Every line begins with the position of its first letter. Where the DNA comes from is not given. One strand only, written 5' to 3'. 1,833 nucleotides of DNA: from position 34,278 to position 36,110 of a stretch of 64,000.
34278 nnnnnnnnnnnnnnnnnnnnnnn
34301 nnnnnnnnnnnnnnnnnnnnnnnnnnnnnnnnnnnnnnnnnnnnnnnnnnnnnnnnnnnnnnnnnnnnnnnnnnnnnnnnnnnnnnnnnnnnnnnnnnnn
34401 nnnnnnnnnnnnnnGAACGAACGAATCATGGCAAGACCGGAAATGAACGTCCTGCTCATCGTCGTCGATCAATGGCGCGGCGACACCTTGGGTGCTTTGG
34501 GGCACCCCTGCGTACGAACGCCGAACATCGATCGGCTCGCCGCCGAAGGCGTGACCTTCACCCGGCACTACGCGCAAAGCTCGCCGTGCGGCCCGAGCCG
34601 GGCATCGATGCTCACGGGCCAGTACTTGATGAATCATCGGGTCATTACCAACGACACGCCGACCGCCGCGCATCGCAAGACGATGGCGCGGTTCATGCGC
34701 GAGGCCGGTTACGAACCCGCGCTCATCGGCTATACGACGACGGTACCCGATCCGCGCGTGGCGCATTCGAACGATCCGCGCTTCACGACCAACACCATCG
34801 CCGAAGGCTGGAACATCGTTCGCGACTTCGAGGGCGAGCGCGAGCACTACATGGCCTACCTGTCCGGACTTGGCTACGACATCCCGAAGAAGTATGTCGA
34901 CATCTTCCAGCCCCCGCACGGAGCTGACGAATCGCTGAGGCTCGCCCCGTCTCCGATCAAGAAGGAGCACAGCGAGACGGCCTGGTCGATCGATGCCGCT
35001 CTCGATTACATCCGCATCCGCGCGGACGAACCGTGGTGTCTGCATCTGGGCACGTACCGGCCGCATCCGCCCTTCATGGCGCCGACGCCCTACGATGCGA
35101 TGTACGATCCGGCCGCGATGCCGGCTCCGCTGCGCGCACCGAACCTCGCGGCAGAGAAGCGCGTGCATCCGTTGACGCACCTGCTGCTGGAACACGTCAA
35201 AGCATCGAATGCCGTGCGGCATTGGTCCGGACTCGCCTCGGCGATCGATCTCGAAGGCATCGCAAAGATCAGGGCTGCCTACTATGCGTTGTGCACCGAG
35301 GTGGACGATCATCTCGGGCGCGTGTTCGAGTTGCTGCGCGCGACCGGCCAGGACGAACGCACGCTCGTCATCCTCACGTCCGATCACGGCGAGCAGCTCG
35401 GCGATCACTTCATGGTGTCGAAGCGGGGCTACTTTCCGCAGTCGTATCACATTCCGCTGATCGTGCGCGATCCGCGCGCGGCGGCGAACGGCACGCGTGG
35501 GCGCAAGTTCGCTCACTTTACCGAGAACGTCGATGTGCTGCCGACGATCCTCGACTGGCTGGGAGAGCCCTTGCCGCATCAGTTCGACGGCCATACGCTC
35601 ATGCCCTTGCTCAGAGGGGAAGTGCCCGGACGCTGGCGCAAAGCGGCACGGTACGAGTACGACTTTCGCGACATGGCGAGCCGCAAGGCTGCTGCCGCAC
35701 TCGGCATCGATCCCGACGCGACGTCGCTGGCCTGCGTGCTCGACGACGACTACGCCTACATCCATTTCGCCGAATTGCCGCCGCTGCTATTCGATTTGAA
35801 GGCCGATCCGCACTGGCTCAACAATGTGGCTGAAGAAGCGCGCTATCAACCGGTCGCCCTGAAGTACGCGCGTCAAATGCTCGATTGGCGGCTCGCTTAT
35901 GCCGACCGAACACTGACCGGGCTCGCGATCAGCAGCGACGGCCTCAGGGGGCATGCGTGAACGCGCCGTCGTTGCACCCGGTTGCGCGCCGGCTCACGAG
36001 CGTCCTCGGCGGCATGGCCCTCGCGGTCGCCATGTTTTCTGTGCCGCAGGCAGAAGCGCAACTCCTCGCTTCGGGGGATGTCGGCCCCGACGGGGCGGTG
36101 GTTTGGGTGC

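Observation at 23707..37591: LysR-divergent 10-gene operon joins the phosphonoacetate C-P hydrolase route to an importer and two phosphoesterases, with no PhnW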

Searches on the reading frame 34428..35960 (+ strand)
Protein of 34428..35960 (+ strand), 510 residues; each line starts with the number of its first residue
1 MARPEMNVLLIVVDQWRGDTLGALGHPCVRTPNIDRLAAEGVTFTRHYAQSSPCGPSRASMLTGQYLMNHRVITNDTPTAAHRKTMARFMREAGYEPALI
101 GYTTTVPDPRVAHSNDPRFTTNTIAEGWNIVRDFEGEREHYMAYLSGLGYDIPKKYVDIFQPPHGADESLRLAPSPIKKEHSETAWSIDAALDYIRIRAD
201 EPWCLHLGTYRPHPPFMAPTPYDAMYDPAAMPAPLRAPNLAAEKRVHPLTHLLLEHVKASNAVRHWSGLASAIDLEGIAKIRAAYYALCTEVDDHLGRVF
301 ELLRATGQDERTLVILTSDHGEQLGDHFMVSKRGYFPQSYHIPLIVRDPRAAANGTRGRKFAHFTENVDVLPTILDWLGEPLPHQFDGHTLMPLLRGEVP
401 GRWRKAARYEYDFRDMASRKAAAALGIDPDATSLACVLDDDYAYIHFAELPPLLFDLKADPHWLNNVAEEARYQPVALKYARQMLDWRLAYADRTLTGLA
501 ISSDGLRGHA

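Call 6: search_protein_families(library=ncbifam, proteins=[window:34428-35960:+], max_evalue=0.00001)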
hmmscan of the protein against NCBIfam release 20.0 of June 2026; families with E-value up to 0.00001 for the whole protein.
window:34428-35960:+ (510 aa): 5 families
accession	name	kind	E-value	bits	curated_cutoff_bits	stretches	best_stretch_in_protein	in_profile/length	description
NF045661.1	HdlasePehA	equivalog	1.3e-188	627.8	900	1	6-507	3-504/506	phosphoric/sulfuric ester hydrolase PehA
NF010322.0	PRK13759.1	equivalog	1.6e-69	234.7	481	1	6-486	7-455/486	arylsulfatase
TIGR03417.1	chol_sulfatase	equivalog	4.4e-52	177.6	433.45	2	192-488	174-441/500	choline-sulfatase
NF052527.1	Mn_arylsulf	exception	3.6e-38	131.7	850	1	6-487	2-451/479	manganese-dependent arylsulfatase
NF038282.1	LapC_YejM_PbgA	exception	1.8e-07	29.9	825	1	282-376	411-498/584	LPS biosynthesis-modulating metalloenzyme YejM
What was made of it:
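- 34428..35960 (+): Cytoplasmic formylglycine-type phosphonate monoester hydrolase / phosphodiesterase (PMH, PehA-like). NF045661 PehA scores 628 bits against a cut-off of 900 (call 6).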

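Call 7: search_protein_families(library=pfam, proteins=[window:34428-35960:+], max_evalue=0.00001)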
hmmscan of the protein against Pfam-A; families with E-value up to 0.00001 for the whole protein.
window:34428-35960:+ (510 aa): 3 families
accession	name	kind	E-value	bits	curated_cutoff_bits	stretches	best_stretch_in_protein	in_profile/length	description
PF00884.28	Sulfatase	-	1.3e-51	176.2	25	1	7-379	2-300/301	Sulfatase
PF16347.10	SGSH_C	-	1.3e-17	64.8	29.3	1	325-486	1-150/154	N-sulphoglucosamine sulphohydrolase, C-terminal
PF01663.27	Phosphodiest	-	2.1e-15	57.6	23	1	8-443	1-322/342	Type I phosphodiesterase / nucleotide pyrophosphatase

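Call 39: search_solved_structures(query=window:34428-35960:+, max_evalue=1e-20, show_alignments=2)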
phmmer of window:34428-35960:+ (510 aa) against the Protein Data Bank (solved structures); distinct sequences matched with E-value up to 1e-20: 28.
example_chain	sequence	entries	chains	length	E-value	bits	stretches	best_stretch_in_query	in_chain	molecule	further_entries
2vqr_A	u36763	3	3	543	5.7e-138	464.3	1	5-506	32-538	PUTATIVE SULFATASE | Multifunctional alkaline phosphatase superfamily protein pRL90232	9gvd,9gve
2w8s_A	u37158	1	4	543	1.1e-137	463.3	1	6-506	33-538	PHOSPHONATE MONOESTER HYDROLASE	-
4uph_A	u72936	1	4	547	6.8e-120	404.6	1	6-502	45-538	SULFATASE (SULFURIC ESTER HYDROLASE) PROTEIN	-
4upk_A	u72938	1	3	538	4.9e-97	329.2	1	5-507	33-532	PHOSPHONATE MONOESTER HYDROLASE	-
4upi_A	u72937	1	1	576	4.1e-63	217.3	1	6-482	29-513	SULFATASE FAMILY PROTEIN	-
4upl_A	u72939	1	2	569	4.9e-63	217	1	6-495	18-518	SULFATASE FAMILY PROTEIN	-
7p24_AAA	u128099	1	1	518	1e-39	140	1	285-484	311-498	Mucin-desulfating sulfatase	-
5g2v_A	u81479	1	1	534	4.7e-38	134.6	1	284-483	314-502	N-ACETYLGLUCOSAMINE-6-SULFATASE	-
7lha_A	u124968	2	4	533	1.6e-34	122.9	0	285-427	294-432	Exo-L-galactose-6-sulfatase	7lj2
7oz8_AAA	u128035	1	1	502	1.7e-34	122.8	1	5-478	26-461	Choline-sulfatase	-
7snj_A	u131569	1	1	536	1.9e-33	119.4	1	187-482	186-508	Arylsulfatase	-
7sno_A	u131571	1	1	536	7.7e-33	117.4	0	284-482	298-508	Arylsulfatase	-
7ebp_A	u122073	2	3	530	2.1e-32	115.9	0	285-484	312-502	Sulfatase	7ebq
9s8y_A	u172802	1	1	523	7.2e-32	114.2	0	285-484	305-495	Sulfatase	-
9s03_A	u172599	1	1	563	2.4e-29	105.8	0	284-489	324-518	Putative sulfatase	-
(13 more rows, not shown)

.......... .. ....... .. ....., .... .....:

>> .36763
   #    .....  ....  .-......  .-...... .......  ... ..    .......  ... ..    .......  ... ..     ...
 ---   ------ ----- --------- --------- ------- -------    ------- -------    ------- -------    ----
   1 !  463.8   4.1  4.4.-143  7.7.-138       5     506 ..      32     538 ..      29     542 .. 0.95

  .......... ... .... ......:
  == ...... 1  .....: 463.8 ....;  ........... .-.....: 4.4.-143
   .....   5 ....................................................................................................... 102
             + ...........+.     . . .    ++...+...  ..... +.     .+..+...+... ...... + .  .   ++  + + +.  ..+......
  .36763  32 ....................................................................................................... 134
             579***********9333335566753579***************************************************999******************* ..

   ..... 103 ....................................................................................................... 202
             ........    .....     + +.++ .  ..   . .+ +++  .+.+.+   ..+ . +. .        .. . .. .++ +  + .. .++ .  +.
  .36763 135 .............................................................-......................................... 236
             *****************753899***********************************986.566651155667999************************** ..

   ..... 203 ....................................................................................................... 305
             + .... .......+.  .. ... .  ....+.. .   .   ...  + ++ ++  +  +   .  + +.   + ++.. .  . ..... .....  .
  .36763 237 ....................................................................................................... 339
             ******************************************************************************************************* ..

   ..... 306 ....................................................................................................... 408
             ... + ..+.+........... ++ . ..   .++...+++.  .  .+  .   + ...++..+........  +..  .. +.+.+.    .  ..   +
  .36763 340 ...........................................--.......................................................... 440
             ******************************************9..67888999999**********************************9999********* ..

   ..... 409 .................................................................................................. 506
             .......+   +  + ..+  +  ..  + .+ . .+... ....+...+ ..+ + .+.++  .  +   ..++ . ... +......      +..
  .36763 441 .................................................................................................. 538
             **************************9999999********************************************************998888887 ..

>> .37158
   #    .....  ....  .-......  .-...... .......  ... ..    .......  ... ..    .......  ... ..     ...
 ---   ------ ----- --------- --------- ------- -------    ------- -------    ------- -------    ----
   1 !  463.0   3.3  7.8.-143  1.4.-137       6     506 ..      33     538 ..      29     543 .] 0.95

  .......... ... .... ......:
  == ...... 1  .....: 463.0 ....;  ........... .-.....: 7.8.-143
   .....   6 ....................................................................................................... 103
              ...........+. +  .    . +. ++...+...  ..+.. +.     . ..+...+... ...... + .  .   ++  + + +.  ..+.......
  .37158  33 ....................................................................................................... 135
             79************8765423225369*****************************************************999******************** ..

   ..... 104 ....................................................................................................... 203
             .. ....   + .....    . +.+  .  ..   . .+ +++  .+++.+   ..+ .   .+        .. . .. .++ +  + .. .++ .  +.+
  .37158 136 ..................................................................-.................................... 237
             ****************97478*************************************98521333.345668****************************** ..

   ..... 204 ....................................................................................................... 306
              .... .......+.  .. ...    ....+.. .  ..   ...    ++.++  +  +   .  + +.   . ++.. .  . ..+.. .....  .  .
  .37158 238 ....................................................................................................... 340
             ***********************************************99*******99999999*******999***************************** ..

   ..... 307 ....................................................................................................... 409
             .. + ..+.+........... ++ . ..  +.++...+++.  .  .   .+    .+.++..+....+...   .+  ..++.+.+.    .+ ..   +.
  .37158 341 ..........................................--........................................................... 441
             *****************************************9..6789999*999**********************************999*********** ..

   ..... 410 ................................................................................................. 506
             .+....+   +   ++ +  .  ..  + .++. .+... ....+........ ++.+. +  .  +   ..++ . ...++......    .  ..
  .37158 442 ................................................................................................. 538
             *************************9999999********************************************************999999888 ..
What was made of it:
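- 34428..35960 (+): The CGPSR motif aligns with the formylglycine position (call 39).
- On Phosphonate monoester hydrolase PehA/PMH (NF045661): CGPSR aligns with the formylglycine site (call 39).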

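Call 50: find_related_loci(query=window:34428-35960:+, collection=metagenome_contigs, flank=10000)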
Query window:34428-35960:+ (510 aa) in metagenome_contigs; peptide patterns used: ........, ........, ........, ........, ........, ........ (x = any residue, [..] = any of these).
191 stretches matched a pattern; 6 encode a relative of the query (tblastn E <= 1e-3); 5 distinct loci.
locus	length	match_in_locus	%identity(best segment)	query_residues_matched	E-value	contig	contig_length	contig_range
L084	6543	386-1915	98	1-510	0e+0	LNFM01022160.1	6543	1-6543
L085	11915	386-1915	97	1-510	0e+0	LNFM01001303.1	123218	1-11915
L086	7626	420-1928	47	3-507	7e-141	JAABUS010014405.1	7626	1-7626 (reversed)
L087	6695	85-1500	29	4-489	1e-50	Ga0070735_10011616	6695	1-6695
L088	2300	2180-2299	98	1-40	4e-21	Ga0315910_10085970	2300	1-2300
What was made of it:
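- Tried and rejected: The scan with PMH returned only 5 loci, mostly near-identical, and added little (call 50).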

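Call 54: search_dna_similar(query=window:34428-35960:+, collection=plasmids, mode=protein, max_rows=30, max_evalue=1e-60)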
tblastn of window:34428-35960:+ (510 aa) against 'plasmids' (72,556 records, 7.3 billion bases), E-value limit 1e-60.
Records with a match: 45; places in all: 45; records where one place covers at least 80% of the query: 45.
Best place of each record, by identity: <60% 45.
By first word of the organism name: Rhizobium 20; Aliiroseovarius 8; Ruegeria 5; Sulfitobacter 2; Pseudoroseomonas 1; Roseibium 1; Aureimonas 1; Pararhizobium 1; Marinovum 1; Paroceanicella 1; and 4 more.
By predicted mobility (MOB-suite, as given by PLSDB): non-mobilizable 39; conjugative 4; mobilizable 2.
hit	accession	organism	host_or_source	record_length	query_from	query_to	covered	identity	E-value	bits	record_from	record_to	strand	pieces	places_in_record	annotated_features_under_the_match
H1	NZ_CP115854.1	Pseudoroseomonas cervicalis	-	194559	1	506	99%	46.9%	9e-132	429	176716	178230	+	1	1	phosphoric/sulfuric ester hydrolase PehA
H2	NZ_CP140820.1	Rhizobium johnstonii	Trifolium pratense,whole organism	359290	5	506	98%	45.7%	8e-123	403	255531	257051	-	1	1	phosphoric/sulfuric ester hydrolase PehA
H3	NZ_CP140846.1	Rhizobium johnstonii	Trifolium pratense,whole organism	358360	5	506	98%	45.7%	9e-123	403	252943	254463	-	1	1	phosphoric/sulfuric ester hydrolase PehA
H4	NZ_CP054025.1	Rhizobium indicum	Pisum sativum l. (pea),Pure culture,Pea ...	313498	5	506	98%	45.6%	2e-122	402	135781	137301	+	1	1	pehA: phosphoric/sulfuric ester hydrolase PehA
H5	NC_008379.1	Rhizobium johnstonii 3841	-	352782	5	506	98%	45.5%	4e-123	404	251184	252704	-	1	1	phosphoric/sulfuric ester hydrolase PehA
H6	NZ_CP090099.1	Rhizobium leguminosarum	Trifolium pratense,Cell culture,Plant ...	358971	5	506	98%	45.5%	4e-123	404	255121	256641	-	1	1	phosphoric/sulfuric ester hydrolase PehA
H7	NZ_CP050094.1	Rhizobium leguminosarum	Trifolium pratense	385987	5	506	98%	45.5%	9e-123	403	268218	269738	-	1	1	pehA: phosphoric/sulfuric ester hydrolase PehA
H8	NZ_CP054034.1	Rhizobium indicum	Pisum sativum l. (pea),Pure culture,Pea ...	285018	5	506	98%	45.4%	9e-124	405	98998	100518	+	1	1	pehA: phosphoric/sulfuric ester hydrolase PehA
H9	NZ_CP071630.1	Rhizobium leguminosarum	lentil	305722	5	506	98%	45.3%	4e-122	401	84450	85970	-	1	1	pehA: phosphoric/sulfuric ester hydrolase PehA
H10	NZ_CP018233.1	Rhizobium leguminosarum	Vavilovia formosa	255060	5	506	98%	45.1%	2e-121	399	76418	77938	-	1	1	pehA: phosphoric/sulfuric ester hydrolase PehA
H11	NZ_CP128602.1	Roseibium aggregatum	cell culture,marine biofilms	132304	3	508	99%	44.7%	5e-125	409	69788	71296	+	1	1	alkaline phosphatase family protein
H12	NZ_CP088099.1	Rhizobium sp. SU303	cell culture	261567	5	506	98%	45.0%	2e-123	405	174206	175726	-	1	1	pehA: phosphoric/sulfuric ester hydrolase PehA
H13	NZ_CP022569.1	Rhizobium leguminosarum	Root nodule,Pisum sativum root-nodule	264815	5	506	98%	44.9%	5e-123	404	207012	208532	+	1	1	pehA: phosphoric/sulfuric ester hydrolase PehA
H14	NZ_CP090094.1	Rhizobium leguminosarum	Galega,Cell culture,Plant nodule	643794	5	506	98%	44.9%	7e-122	400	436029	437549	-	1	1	phosphoric/sulfuric ester hydrolase PehA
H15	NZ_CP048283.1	Rhizobium leguminosarum bv. viciae 248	Fava bean,whole organism,nodules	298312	5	506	98%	44.9%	2e-120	396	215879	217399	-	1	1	pehA: phosphoric/sulfuric ester hydrolase PehA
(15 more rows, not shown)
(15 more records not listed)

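Call 55: get_annotated_region(hit=H5, flank=9000)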
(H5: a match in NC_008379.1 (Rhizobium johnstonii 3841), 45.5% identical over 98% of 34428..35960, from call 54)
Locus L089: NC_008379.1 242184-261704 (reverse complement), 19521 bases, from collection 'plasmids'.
description: Rhizobium johnstonii 3841 plasmid pRL9, complete sequence
organism: Rhizobium johnstonii 3841 (NCBI taxid 216596)
taxonomy: Bacteria; Pseudomonadota; Alphaproteobacteria; Hyphomicrobiales; Rhizobiaceae; Rhizobium; Rhizobium johnstonii; Rhizobium johnstonii 3841
host: -; source: -; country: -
typing (MOB-suite, as given by PLSDB): non-mobilizable; replicon rep_cluster_685
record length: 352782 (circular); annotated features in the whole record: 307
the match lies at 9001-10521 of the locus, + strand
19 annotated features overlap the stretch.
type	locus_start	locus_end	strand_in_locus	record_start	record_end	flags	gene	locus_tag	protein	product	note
CDS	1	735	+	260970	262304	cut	-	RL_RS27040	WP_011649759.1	LLM class flavin-dependent oxidoreductase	-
CDS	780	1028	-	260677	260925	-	-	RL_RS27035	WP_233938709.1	type II toxin-antitoxin system Phd/YefM family antitoxin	-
CDS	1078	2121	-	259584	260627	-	-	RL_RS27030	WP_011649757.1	substrate-binding domain-containing protein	-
CDS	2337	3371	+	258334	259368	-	-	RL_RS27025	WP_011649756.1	Gfo/Idh/MocA family oxidoreductase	-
CDS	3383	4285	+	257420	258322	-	-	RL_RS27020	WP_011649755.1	sugar phosphate isomerase/epimerase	-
CDS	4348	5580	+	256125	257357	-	-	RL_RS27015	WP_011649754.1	sugar ABC transporter substrate-binding protein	-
CDS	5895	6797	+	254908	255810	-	-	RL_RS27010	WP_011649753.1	sugar ABC transporter permease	-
CDS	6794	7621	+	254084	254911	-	-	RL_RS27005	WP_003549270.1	carbohydrate ABC transporter permease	GO:0008643 - carbohydrate transport [Evidence IEA]; GO:0055085 - transmembrane transport [Evidence IEA]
CDS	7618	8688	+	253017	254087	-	-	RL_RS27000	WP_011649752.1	ABC transporter ATP-binding protein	-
CDS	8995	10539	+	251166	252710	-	-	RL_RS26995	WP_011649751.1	phosphoric/sulfuric ester hydrolase PehA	-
CDS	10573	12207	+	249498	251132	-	-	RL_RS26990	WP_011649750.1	ABC transporter substrate-binding protein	-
CDS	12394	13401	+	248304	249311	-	-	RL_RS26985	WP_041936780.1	ABC transporter ATP-binding protein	-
CDS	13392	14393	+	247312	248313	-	-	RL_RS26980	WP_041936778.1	ABC transporter ATP-binding protein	-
CDS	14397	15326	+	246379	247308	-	-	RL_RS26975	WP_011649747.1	ABC transporter permease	GO:0055085 - transmembrane transport [Evidence IEA]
CDS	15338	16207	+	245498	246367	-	-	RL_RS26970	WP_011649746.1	ABC transporter permease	-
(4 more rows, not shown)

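Call 56: get_annotated_region(hit=H1, flank=9000)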
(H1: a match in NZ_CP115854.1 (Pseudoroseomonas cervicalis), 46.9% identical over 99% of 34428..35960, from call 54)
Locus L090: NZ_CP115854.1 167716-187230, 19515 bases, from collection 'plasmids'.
description: Pseudoroseomonas cervicalis strain PL22-11A plasmid pL11-C, complete sequence
organism: Pseudoroseomonas cervicalis (NCBI taxid 204525)
taxonomy: Bacteria; Pseudomonadota; Alphaproteobacteria; Rhodospirillales; Acetobacteraceae; Pseudoroseomonas; Pseudoroseomonas cervicalis
host: -; source: -; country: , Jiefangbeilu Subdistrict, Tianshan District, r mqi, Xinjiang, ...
typing (MOB-suite, as given by PLSDB): non-mobilizable
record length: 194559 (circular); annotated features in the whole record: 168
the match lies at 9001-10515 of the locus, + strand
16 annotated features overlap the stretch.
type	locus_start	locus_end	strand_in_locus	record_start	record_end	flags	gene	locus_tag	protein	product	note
CDS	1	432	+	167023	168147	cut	-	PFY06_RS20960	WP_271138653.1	cell division protein FtsQ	-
CDS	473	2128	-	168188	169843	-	-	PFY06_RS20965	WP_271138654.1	alpha-amylase family glycosyl hydrolase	GO:0005975 - carbohydrate metabolic process [Evidence IEA]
CDS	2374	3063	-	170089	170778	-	-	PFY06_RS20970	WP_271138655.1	CBS domain-containing protein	-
CDS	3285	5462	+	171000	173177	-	-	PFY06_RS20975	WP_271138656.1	amylo-alpha-1,6-glucosidase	-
CDS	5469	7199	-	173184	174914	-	-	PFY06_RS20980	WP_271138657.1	diguanylate cyclase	-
CDS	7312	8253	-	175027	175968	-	-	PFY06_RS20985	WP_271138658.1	1-phosphofructokinase family hexose kinase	-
CDS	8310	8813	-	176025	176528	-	-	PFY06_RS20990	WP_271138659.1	cupin domain-containing protein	-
CDS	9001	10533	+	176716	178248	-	-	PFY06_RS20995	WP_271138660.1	phosphoric/sulfuric ester hydrolase PehA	-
CDS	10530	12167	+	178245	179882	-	-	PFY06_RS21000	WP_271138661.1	ABC transporter substrate-binding protein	-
CDS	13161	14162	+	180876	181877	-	-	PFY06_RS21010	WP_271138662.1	ABC transporter ATP-binding protein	-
CDS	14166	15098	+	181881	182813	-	-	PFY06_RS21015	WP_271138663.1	ABC transporter permease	GO:0055085 - transmembrane transport [Evidence IEA]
CDS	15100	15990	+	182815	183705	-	-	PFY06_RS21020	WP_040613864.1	ABC transporter permease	-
CDS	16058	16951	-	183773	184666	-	-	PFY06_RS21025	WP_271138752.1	ABC transporter substrate-binding protein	-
CDS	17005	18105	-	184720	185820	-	-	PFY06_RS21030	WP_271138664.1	LLM class flavin-dependent oxidoreductase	-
CDS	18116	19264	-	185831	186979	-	-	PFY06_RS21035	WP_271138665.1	acyl-CoA dehydrogenase family protein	-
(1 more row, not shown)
